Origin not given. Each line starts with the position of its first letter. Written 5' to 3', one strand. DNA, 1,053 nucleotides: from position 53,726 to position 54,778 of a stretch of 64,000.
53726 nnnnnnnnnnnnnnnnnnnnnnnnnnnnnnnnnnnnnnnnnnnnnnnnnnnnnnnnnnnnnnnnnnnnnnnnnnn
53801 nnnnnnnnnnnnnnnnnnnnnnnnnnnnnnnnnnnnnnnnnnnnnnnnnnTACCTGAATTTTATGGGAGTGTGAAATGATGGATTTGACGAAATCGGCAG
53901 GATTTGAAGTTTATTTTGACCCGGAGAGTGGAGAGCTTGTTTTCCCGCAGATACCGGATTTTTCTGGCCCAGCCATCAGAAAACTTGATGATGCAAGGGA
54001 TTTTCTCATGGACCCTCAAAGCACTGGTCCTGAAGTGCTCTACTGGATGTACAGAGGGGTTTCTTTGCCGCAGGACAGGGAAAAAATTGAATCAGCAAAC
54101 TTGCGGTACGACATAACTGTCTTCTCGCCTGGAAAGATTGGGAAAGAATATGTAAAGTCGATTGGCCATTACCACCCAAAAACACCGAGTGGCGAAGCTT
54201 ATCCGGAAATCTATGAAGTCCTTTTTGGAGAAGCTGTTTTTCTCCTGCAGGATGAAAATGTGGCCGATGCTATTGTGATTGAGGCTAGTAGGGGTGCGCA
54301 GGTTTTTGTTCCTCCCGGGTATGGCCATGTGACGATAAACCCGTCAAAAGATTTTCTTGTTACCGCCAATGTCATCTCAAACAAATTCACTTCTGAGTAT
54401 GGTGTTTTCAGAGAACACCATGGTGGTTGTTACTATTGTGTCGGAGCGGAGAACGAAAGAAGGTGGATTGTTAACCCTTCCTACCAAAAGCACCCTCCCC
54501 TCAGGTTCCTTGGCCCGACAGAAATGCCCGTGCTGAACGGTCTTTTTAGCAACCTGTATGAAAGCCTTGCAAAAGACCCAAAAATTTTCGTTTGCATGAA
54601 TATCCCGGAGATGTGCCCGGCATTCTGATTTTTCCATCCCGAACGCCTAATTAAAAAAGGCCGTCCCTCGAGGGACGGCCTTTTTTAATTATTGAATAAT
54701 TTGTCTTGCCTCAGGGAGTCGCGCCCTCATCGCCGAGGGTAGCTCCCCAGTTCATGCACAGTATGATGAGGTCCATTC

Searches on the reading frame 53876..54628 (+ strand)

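Call 12: search_protein_families(library=pfam, proteins=[window:53876-54628:+], max_evalue=0.001)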
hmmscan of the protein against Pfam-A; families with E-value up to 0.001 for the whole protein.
window:53876-54628:+ (250 aa): 1 family
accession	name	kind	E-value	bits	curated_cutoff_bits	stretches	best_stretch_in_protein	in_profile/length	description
PF06560.17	GPI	-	3.7e-40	137.6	20.7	1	50-191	24-168/182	Glucose-6-phosphate isomerase (GPI)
